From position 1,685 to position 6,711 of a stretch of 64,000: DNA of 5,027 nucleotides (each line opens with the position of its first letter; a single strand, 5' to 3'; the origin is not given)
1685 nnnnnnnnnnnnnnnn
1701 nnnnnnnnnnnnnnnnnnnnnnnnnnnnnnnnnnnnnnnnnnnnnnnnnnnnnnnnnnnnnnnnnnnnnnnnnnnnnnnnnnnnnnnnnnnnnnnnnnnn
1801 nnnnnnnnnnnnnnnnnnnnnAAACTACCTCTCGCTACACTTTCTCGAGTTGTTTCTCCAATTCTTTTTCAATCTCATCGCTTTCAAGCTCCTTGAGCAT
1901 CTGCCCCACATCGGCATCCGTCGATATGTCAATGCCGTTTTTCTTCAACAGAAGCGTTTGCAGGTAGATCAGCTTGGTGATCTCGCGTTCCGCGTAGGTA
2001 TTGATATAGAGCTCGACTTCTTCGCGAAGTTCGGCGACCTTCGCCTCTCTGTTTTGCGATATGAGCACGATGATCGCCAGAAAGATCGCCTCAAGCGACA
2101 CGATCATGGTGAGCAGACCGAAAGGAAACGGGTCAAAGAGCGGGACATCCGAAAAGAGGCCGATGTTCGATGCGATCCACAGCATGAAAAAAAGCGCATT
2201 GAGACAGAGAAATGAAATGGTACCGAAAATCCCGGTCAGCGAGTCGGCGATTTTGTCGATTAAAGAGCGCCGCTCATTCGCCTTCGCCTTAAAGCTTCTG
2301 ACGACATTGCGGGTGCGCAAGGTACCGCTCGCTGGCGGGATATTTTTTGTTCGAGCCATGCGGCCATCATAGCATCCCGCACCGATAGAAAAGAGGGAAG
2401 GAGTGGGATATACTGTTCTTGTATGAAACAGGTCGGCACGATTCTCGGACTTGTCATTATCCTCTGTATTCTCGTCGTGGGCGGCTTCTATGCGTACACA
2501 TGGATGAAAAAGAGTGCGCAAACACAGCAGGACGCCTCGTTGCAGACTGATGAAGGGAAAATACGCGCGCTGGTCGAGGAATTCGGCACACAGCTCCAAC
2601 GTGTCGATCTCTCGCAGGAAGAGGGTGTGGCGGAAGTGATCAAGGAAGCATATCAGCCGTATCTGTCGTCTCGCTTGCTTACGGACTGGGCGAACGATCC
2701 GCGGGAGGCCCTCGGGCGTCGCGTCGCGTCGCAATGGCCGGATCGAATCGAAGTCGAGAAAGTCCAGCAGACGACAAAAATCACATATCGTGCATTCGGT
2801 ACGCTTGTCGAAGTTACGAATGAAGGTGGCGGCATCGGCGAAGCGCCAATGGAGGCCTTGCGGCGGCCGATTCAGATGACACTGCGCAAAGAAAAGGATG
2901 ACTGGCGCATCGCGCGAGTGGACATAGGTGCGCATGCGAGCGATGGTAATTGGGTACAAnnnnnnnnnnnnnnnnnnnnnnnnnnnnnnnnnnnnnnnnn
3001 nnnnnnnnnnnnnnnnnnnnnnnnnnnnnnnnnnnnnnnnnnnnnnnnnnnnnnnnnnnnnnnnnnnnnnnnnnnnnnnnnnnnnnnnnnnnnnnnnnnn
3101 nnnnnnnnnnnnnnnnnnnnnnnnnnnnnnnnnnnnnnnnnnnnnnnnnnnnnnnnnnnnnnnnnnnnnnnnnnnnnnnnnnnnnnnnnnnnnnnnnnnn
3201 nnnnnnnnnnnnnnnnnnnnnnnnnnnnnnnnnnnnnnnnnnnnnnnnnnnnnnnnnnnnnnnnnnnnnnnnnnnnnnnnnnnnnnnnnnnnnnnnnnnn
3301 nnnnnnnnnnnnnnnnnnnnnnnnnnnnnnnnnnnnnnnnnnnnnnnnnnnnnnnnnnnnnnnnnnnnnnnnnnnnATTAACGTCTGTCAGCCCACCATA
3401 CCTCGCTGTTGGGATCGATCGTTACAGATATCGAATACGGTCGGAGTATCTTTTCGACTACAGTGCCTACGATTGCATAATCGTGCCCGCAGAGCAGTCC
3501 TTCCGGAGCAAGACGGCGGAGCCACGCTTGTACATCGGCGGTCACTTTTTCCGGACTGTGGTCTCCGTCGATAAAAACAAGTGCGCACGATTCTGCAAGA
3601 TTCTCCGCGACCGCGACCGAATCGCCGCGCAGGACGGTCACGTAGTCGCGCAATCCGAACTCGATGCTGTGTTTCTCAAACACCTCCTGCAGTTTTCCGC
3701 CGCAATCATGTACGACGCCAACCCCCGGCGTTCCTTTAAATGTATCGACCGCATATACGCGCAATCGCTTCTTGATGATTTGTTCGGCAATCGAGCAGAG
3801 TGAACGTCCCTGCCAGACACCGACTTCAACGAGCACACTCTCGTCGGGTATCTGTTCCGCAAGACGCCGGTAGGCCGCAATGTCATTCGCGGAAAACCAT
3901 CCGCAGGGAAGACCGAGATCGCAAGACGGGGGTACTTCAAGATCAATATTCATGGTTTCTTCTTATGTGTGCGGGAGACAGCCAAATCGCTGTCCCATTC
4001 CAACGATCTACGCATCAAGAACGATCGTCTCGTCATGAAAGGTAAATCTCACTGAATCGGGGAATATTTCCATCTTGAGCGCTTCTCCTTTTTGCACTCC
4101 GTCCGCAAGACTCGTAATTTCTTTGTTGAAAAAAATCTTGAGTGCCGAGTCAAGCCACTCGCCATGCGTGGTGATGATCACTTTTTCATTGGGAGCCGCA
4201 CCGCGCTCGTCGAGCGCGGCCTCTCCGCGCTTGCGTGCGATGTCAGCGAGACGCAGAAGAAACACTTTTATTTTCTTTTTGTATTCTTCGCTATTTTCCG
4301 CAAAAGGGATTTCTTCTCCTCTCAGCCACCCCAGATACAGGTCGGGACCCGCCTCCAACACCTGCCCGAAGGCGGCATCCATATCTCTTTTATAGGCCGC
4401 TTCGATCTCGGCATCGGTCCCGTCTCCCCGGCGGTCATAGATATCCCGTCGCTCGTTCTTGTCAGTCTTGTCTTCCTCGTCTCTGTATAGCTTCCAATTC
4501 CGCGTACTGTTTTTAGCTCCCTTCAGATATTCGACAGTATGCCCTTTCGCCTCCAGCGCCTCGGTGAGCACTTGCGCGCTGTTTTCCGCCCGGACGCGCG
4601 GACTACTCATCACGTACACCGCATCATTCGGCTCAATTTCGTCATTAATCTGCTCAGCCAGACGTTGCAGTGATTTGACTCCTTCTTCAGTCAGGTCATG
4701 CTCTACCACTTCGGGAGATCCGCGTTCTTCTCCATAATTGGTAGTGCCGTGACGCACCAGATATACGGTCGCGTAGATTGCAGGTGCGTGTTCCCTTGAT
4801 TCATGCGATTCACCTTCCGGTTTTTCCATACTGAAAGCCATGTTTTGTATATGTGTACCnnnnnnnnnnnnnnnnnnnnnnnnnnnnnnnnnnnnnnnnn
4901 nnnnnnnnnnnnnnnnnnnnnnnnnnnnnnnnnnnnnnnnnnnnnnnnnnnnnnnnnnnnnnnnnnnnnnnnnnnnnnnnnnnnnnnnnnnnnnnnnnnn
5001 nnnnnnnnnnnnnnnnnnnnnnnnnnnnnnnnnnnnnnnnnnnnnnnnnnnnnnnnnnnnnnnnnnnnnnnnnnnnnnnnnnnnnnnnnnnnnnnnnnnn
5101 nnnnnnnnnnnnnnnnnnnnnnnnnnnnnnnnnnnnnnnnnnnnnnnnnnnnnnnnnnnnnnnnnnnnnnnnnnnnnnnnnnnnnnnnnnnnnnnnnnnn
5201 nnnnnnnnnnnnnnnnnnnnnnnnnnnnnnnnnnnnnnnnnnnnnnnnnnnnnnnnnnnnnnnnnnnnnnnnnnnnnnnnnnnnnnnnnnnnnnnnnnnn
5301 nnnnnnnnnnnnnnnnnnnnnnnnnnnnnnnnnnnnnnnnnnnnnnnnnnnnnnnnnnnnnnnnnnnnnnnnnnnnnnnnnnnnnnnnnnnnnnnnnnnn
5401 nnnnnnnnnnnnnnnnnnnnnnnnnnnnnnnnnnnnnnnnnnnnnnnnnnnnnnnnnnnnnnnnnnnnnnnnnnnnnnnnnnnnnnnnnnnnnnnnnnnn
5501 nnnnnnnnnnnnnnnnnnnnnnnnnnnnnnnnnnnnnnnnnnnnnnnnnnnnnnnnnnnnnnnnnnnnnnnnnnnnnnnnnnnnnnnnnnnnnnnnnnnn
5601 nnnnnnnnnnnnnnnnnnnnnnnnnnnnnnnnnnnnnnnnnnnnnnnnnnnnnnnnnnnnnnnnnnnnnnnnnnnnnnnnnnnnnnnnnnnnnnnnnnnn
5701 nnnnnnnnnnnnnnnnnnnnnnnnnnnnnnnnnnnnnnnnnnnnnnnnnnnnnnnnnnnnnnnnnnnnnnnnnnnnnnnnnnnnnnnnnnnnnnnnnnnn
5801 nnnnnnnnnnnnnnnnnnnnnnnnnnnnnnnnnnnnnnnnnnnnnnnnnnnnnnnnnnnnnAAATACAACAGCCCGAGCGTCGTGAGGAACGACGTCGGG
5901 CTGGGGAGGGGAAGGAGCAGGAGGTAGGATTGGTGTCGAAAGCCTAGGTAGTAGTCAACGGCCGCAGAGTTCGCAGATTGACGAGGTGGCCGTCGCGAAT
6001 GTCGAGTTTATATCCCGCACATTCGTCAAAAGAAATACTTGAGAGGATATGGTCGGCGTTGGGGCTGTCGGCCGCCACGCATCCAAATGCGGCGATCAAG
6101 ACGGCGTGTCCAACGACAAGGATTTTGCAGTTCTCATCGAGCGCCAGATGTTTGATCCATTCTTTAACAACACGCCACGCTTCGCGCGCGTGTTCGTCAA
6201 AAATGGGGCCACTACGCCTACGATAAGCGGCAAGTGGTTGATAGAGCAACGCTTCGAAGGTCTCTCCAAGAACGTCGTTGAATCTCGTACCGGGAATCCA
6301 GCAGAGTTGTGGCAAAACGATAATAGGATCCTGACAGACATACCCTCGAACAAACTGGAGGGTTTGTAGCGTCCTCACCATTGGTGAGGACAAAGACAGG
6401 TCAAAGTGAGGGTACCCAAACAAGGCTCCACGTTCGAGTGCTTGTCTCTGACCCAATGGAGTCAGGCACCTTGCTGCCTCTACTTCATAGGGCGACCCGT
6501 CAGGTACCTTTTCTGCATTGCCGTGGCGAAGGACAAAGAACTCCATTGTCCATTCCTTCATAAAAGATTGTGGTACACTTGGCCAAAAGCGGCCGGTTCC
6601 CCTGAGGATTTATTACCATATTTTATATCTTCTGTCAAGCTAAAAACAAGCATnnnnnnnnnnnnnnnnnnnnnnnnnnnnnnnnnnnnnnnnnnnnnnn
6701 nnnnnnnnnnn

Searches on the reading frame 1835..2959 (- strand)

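Call 88: search_protein_families(library=pfam, proteins=[window:1835-2959:-], max_evalue=0.001)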
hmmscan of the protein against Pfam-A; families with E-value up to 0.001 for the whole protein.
window:1835-2959:- (374 aa): 1 family
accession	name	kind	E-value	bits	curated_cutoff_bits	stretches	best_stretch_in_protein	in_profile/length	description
PF06210.16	DUF1003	-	2.2e-23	82.8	27.4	1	245-338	1-93/103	Protein of unknown function (DUF1003)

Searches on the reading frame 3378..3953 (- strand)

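Call 88: search_protein_families(library=pfam, proteins=[window:3378-3953:-], max_evalue=0.001)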
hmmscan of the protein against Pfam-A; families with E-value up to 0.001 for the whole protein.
window:3378-3953:- (191 aa): 2 families
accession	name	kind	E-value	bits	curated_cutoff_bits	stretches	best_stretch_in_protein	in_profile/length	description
PF13578.12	Methyltransf_24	-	6.3e-23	82.1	26.3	1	42-159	1-105/105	Methyltransferase domain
PF05711.17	TylF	-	0.00073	19.3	23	0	32-162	88-232/264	Macrocin-O-methyltransferase (TylF)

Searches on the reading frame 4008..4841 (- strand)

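Call 88: search_protein_families(library=pfam, proteins=[window:4008-4841:-], max_evalue=0.001)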
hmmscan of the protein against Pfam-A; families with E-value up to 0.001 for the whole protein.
window:4008-4841:- (277 aa): 1 family
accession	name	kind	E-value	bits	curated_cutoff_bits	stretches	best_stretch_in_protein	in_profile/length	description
PF00300.27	His_Phos_1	-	2.7e-12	47.2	21.7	1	26-110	1-81/194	Histidine phosphatase superfamily (branch 1)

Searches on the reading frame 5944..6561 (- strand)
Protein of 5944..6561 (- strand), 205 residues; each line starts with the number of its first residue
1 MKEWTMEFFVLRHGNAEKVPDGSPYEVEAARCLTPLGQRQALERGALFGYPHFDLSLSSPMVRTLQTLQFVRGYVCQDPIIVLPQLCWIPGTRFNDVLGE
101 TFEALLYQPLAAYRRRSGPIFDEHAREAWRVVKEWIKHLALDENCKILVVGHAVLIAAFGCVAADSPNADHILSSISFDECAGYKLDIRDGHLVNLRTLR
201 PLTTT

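Call 88: search_protein_families(library=pfam, proteins=[window:5944-6561:-], max_evalue=0.001)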
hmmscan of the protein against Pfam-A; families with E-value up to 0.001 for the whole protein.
window:5944-6561:- (205 aa): 1 family
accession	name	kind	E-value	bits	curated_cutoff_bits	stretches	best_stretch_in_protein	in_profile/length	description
PF00300.27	His_Phos_1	-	1.9e-11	44.5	21.7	1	9-193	2-186/194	Histidine phosphatase superfamily (branch 1)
